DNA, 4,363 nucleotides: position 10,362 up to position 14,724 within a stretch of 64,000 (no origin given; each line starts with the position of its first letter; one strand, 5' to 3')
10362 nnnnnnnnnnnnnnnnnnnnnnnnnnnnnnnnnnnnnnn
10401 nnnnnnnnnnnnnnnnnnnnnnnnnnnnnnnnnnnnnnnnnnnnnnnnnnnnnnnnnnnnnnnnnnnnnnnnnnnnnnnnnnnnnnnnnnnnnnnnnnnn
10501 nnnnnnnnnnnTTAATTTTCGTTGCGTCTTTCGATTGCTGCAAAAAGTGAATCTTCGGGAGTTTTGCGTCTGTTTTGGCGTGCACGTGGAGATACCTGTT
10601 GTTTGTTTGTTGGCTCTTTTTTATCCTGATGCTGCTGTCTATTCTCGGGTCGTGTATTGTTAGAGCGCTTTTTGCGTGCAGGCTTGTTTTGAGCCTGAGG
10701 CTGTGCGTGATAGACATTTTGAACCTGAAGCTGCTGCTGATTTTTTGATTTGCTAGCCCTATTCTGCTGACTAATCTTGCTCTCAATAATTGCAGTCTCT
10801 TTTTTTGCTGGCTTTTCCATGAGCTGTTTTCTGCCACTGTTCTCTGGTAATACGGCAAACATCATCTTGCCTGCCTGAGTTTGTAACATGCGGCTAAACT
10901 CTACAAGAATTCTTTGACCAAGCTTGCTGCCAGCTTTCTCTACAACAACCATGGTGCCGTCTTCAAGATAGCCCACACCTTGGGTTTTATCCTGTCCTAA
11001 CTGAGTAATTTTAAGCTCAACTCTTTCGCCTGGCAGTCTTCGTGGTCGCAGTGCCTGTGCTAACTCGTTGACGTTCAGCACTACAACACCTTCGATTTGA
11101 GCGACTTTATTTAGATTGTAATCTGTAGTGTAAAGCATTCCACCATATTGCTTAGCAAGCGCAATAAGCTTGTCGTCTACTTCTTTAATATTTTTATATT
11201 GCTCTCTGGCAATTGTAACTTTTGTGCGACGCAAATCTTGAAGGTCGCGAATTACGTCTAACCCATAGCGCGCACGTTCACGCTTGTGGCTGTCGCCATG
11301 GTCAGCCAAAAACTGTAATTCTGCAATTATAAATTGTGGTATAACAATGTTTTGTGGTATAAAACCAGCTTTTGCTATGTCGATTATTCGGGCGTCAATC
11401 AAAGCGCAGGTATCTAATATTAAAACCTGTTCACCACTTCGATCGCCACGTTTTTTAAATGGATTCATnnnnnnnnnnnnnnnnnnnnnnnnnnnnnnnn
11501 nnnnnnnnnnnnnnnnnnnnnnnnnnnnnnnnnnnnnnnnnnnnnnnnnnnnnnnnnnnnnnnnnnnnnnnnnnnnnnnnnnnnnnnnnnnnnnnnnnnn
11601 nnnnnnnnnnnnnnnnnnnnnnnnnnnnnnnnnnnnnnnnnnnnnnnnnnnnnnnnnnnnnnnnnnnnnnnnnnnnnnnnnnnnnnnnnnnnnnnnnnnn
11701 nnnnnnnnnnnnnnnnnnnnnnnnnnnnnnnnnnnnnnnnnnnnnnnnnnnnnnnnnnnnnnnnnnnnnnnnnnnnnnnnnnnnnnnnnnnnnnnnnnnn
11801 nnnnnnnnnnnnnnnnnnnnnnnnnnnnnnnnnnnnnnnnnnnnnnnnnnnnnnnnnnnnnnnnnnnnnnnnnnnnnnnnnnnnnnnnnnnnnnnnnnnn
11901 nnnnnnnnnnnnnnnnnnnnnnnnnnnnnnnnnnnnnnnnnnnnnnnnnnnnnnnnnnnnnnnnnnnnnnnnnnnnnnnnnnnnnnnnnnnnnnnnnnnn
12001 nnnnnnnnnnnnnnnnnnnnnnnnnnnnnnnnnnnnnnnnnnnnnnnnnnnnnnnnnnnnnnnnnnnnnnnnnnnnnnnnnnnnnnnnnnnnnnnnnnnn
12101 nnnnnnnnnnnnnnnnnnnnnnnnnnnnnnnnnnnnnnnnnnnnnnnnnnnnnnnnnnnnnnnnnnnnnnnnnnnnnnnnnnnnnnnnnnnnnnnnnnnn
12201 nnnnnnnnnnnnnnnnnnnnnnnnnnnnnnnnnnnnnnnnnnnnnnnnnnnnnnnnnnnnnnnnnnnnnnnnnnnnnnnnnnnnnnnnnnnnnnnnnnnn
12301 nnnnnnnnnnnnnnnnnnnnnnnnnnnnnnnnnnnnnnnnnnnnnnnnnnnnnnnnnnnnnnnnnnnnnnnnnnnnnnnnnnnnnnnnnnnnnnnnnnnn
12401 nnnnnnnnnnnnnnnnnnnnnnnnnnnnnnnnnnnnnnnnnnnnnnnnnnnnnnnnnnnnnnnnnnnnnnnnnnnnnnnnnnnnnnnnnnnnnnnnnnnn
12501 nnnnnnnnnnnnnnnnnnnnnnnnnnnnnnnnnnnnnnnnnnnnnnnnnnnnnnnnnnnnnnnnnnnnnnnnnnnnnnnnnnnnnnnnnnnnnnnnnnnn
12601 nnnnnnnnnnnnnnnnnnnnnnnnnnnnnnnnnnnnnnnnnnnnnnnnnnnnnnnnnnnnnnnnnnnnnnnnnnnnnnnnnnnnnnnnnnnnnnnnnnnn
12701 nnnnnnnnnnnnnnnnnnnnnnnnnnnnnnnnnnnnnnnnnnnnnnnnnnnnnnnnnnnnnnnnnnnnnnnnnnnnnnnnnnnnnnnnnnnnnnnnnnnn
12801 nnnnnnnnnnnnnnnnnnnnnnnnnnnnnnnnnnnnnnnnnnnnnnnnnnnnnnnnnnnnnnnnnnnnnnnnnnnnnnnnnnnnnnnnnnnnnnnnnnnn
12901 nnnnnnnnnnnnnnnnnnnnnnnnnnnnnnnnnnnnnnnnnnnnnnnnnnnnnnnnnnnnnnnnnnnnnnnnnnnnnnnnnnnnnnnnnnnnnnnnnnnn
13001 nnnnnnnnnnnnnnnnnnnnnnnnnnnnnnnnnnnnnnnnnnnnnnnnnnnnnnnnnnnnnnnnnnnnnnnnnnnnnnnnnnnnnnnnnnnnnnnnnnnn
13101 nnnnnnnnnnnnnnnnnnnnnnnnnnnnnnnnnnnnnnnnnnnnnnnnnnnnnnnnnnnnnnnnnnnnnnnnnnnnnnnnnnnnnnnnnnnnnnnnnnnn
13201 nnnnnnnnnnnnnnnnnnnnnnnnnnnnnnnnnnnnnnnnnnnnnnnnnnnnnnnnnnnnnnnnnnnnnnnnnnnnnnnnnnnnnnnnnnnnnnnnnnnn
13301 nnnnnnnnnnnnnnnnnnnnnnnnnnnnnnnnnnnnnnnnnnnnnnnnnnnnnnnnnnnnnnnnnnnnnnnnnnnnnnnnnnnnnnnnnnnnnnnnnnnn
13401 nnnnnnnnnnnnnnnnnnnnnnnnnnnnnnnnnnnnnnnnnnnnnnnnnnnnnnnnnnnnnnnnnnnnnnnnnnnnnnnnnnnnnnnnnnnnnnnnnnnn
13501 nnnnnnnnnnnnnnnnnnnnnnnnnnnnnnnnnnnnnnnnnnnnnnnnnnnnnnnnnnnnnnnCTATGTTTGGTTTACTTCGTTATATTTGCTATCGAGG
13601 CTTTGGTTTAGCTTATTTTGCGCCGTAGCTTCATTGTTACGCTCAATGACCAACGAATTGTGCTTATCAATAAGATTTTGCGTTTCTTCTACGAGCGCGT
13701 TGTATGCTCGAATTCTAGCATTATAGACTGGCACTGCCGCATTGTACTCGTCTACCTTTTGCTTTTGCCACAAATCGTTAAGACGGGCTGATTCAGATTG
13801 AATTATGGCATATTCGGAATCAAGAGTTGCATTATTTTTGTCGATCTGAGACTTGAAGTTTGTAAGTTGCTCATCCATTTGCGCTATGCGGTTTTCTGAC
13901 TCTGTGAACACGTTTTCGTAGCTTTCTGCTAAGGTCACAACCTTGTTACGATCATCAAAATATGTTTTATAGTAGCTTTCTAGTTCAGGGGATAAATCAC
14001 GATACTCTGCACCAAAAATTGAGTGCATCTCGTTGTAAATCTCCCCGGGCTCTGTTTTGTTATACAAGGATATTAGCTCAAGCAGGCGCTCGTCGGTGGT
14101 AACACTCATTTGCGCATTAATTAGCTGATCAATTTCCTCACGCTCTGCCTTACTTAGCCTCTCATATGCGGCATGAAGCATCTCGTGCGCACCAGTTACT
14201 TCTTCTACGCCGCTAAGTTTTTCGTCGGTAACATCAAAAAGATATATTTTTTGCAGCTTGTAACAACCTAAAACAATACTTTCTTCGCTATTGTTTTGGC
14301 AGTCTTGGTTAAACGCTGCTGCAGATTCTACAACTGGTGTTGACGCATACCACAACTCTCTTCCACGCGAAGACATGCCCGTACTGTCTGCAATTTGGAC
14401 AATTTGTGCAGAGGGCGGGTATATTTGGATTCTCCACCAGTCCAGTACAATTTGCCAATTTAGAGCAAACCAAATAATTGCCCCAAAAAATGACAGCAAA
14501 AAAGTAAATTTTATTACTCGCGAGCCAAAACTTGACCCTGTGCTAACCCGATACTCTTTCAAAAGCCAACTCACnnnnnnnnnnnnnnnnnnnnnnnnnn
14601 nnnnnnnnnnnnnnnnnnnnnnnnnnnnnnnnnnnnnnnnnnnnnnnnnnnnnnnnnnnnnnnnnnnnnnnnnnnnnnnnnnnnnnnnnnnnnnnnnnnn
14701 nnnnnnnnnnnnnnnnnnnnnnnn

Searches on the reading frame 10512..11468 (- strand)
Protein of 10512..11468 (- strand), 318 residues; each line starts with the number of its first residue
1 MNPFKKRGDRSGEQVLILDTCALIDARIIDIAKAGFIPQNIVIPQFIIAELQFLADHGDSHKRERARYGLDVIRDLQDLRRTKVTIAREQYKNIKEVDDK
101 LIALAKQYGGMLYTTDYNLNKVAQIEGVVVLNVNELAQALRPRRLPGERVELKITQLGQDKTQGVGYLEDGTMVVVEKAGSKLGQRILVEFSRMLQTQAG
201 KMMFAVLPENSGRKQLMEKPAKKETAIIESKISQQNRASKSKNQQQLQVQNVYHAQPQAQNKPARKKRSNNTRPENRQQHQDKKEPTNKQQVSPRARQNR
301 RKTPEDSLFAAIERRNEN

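Call 24: search_protein_families(library=pfam, proteins=[window:10512-11468:-])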
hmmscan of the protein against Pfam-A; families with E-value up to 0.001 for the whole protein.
window:10512-11468:- (318 aa): 4 families
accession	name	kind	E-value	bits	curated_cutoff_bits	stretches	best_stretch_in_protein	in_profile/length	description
PF01938.26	TRAM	-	2e-05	24.8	21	1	143-186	1-43/61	TRAM domain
PF01850.27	PIN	-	5.7e-05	24.2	23.6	1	17-123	2-118/120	PIN domain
PF13638.12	PIN_4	-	0.0003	21.5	21.9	1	16-131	1-129/132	PIN domain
PF18477.7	PIN_9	-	0.00071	20.2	26.3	0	39-131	29-111/116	PIN like domain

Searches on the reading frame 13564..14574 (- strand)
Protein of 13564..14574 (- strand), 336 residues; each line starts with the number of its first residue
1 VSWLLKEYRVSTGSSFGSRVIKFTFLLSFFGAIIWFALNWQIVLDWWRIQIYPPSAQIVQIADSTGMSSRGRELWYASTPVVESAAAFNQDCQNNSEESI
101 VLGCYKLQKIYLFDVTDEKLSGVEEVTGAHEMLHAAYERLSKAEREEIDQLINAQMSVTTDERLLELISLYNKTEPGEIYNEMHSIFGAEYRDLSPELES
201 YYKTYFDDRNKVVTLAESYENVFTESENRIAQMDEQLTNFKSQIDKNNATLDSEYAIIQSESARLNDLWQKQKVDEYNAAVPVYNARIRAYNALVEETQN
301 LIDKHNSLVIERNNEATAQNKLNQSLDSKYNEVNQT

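Call 4: search_protein_families(library=pfam, proteins=[window:13564-14574:-])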
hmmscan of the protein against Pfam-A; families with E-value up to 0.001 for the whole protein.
window:13564-14574:- (336 aa): 0 families

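Call 5: search_protein_families(library=ncbifam, proteins=[window:13564-14574:-])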
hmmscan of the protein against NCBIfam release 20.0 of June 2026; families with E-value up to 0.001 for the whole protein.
window:13564-14574:- (336 aa): 0 families

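Call 47: search_protein_families(library=phrogs, proteins=[window:13564-14574:-], max_evalue=0.01)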
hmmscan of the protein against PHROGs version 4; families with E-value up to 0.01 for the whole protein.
window:13564-14574:- (336 aa): 1 family
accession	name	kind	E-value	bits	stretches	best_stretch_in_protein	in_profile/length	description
phrog_24772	-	unknown function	0.0021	17.4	1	193-320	22-134/558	-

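Call 66: find_homologous_proteins(query=window:13564-14562:-, max_evalue=0.00001)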
Query window:13564-14562:- (332 aa): 1834 proteins with E <= 0.00001 among 3082 candidates; the best 120 are listed.
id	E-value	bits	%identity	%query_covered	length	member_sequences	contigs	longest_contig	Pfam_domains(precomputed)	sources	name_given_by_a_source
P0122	1.6e-214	729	100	100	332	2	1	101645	-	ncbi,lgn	ncbi:MAG: hypothetical protein PVI21_05460 [Candidatus Woesebacteria bacterium]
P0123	7.1e-162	556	75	100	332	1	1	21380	-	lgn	-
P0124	5.9e-133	461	63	98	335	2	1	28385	-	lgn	-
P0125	1.1e-107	378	56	95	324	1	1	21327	-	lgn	-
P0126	5.9e-106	373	53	95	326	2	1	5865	-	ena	-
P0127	1.0e-105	372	54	97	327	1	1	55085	-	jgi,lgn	jgi:hypothetical protein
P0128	3.7e-105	370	55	97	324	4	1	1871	-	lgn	-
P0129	9.5e-105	369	55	93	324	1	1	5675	-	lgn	-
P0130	9.0e-104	365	54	96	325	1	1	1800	-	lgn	-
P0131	1.4e-103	365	53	98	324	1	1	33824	-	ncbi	-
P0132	1.6e-101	358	51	98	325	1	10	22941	-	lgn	-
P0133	1.7e-101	358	51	95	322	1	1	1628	-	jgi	jgi:uncharacterized coiled-coil DUF342 family protein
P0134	1.8e-101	358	53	95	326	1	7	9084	-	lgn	-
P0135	2.5e-101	357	54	93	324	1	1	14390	-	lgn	-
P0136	4.1e-101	357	52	96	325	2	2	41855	-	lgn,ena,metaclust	metaclust:\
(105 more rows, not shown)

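Call 67: find_encoding_contigs(protein=P0122, flank=500, max_places=5)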
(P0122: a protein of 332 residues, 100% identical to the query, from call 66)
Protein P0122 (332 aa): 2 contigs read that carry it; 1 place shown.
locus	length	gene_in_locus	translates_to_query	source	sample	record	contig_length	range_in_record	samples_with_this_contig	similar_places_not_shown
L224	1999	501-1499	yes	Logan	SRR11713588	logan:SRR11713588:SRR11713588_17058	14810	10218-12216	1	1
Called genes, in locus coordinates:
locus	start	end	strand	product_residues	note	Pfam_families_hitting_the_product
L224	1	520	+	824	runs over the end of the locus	PF02861:Clp_N, PF13191:AAA_16 (weak), PF00004:AAA, PF17871:AAA_lid_9, PF00004:AAA, PF07724:AAA_2, PF07728:AAA_5, PF10431:ClpB_D2-small, +7 more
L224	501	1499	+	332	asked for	-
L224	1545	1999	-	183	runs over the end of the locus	-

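Call 77: predict_structure(alignment_id=A1)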
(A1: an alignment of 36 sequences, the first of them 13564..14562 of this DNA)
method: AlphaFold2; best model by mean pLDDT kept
length: 332 residues; sequences in the alignment: 36
mean_pLDDT: 91.3   pTM: 0.81
mean pLDDT of the five models: 91.3, 91.2, 89.4, 89.4, 87.7
residues with pLDDT >= 90: 265; 70-90: 39; 50-70: 18; < 50: 10
segments of 3 or more residues with pLDDT < 50: 1-3, 8-10, 329-332
pLDDT, mean of each block of 10 residues (from residue 1): 48 74 93 93 97 97 95 97 86 70 95 92 98 96 98 94 90 93 97 98 97 92 96 98 98 98 97 97 98 98 97 89 68 36
secondary structure, 60 per line:
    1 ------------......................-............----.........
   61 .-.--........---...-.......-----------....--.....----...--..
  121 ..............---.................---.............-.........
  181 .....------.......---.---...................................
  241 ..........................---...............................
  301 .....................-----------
elements in order: H13-34 H36-47 H52-61 H66-73 E77-79 H81-87 E99-102 E105-109 H119-134 H138-154 H158-170 H172-185 H192-198 H206-266 H270-321

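Call 79: fold_search(model_id=the predicted structure, library=pdb)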
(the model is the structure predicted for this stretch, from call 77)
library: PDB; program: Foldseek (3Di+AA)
matches with E <= 10: 247; with E <= 0.001: 0
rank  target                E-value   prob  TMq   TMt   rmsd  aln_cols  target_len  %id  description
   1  7myn_B                3.3e-01  0.75  0.23  0.26  11.9       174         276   14  Cryo-EM Structure of p110alpha in complex with p85alpha (released 2021-11-10)
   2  8ilv_B                4.3e-01  0.99  0.32  0.40  11.1       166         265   13  Cryo-EM structure of PI3Kalpha in complex with compound 18 (released 2023-09-06)
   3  8cwy_A                4.7e-01  0.30  0.18  0.14  25.0       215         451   12  Accurate computational design of genetically encoded 3D protein crystals (released 2023-11-01)
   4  6nct_B                5.2e-01  0.98  0.32  0.46  11.7       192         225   11  Structure of p110alpha/niSH2 - vector data collection (released 2019-02-06)
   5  9dh5                  5.8e-01  0.35  0.24  0.04  14.0       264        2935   11  State-1 of the motor domain from full-length human dynein-1 in 5mM AMPPNP with 5mM Mg2+ (released 2025-04-23)
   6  5ul1_B                6.1e-01  0.41  0.18  0.22  14.9       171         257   14  The co-structure of 3-amino-6-(4-((1-(dimethylamino)propan-2-yl)sulfonyl)phenyl)-N-phenylpyrazine-2-carboxamide and a  (released 2017-05-10)
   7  5swo_B                6.4e-01  1.00  0.31  0.38   2.2       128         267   12  Crystal Structure of PI3Kalpha in complex with fragments 4 and 19 (released 2017-02-15)
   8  5itd_B                6.4e-01  0.41  0.18  0.23  15.0       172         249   12  Crystal structure of PI3K alpha with PI3K delta inhibitor (released 2016-09-07)
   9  9jht_B                6.4e-01  0.08  0.12  0.14  32.4       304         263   15  Jumbo phage Killer B (released 2025-04-16)
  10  8am0_B                7.0e-01  0.41  0.18  0.23  14.1       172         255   13  Crystal structure of human T1061E PI3Kalpha in complex with its regulatory subunit and the inhibitor GDC-0077 (Inavoli (released 2023-12-13)
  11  5sxc_B                7.4e-01  0.77  0.25  0.36  10.2       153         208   13  Crystal Structure of PI3Kalpha in complex with fragment 8 (released 2017-02-15)
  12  8ts9_B                7.4e-01  0.38  0.18  0.22  13.8       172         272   13  Human PI3K p85alpha/p110alpha H1047R bound to compound 1 (released 2023-11-22)
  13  8dcp_B                7.4e-01  0.38  0.18  0.21  14.9       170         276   13  PI 3-kinase alpha with nanobody 3-126 (released 2022-09-21)
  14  5fi4_B                7.8e-01  0.57  0.18  0.24  14.3       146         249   12  Discovery of imidazo[1,2-a]-pyridine inhibitors of pan-PI3 kinases that are efficacious in a mouse xenograft model (released 2016-02-03)
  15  7tz7_B                7.8e-01  0.38  0.18  0.22  14.2       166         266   13  PI3K alpha in complex with an inhibitor (released 2022-05-18)
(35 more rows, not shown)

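Call 83: search_solved_structures(query=A1, max_evalue=5)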
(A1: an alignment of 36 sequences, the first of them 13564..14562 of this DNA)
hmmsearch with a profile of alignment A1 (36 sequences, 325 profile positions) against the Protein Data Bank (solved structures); distinct sequences matched with E-value up to 5: 25.
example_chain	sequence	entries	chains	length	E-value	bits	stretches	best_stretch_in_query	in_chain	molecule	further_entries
6zpj_A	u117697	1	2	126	0.0022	20.5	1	212-302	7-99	Leishmania mexicana KKT4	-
8ub3_A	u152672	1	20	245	0.0026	20.3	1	224-292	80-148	DpHF7 filament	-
8uao_A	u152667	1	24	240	0.031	16.7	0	223-285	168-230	DpHF18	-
6ql5_M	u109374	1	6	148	0.094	15.1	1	219-306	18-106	Translation machinery-associated protein 17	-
6ql7_M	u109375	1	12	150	0.098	15.1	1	219-306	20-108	Translation machinery-associated protein 17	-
6msq_A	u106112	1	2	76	0.12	14.8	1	229-291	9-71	pRO-2.3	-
2xzr_A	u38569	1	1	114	0.13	14.6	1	214-299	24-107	IMMUNOGLOBULIN-BINDING PROTEIN EIBD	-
5cwt_A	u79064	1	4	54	0.18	14.2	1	211-242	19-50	Nucleoporin NUP57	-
3o9o_A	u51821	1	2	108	0.21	14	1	214-308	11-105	Uncharacterized protein gbs1074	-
6msr_A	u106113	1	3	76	0.26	13.6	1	228-291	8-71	pRO-2.5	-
8ubg_A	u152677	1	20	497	0.27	13.6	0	223-285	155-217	DpHF19,Green fluorescent protein (Fragment)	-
2xdj_A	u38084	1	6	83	0.43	12.9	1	217-262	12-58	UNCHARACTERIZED PROTEIN YBGF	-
1wp1_A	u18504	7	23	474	0.49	12.7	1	223-320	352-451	Outer membrane protein oprM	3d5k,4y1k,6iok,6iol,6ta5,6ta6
2wz7_A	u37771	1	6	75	0.58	12.5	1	217-262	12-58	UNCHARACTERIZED PROTEIN YBGF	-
1t3j_A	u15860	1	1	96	0.62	12.4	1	215-269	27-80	mitofusin 1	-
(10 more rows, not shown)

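Call 86: search_protein_families(library=pfam, alignment_id=A1, max_evalue=1)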
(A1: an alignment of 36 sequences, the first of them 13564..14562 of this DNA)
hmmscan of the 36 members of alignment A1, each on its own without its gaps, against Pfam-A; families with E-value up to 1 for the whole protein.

A. member 1, window:13564-14562:- (332 aa): 8 families
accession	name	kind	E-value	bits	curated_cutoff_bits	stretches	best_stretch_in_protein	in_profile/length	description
PF05823.17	Gp-FAR-1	-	0.0042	17.9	29.2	1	130-255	12-134/149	Nematode fatty acid retinoid binding protein (Gp-FAR-1)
PF18425.6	CspB_prodomain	-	0.038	14.4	25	0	226-270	38-82/89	Csp protease B prodomain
PF13936.12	HTH_38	-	0.039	14.1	27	1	133-154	2-23/44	Helix-turn-helix domain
PF12758.12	DUF3813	-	0.044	14.6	25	1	120-147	28-55/62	Protein of unknown function (DUF3813)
PF06428.16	Sec2p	-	0.059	13.8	28.5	1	186-248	15-74/92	GDP/GTP exchange factor Sec2p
PF06013.18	WXG100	-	0.12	13.1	27.3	1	231-300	7-76/86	Proteins of 100 residues with WXG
PF20878.2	REST_helical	-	0.15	12.8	27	1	210-246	16-48/65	Helical region in REST corepressor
PF18936.5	DUF5684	-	0.47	11.5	27.4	0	6-37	42-73/81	Family of unknown function (DUF5684)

B. families by the number of members that match (of 36 scanned): 146 families (the first 25 are shown)
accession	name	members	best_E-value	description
PF14362.11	DUF4407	20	0.0019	Domain of unknown function (DUF4407)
PF10186.14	ATG14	17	0.00022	Vacuolar sorting 38 and autophagy-related subunit 14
PF07926.17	TPR_MLP1_2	15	0.00054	TPR/MLP1/MLP2-like protein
PF02601.20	Exonuc_VII_L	13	0.026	Exonuclease VII, large subunit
PF10303.14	DUF2408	12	0.047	Protein of unknown function (DUF2408)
PF09762.14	CCDC93_CC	11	0.00028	CCDC93 coiled-coil domain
PF05816.16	TelA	9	0.0021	Toxic anion resistance protein (TelA)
PF20651.3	EXOC6_Sec15_N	9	0.0032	Exocyst complex component EXOC6/Sec15, N-terminal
PF16331.10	TolA_bind_tri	7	0.0023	TolA binding protein trimerisation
PF05823.17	Gp-FAR-1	7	0.0042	Nematode fatty acid retinoid binding protein (Gp-FAR-1)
PF04399.18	Glutaredoxin2_C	7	0.03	Glutaredoxin 2, C terminal domain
PF03885.18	DUF327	6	0.003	Protein of unknown function (DUF327)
PF00804.31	Syntaxin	6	0.024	Syntaxin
PF06810.17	Phage_scaffold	6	0.033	Phage capsid assembly scaffolding protein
PF13166.12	AAA_13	5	2.3e-05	AAA domain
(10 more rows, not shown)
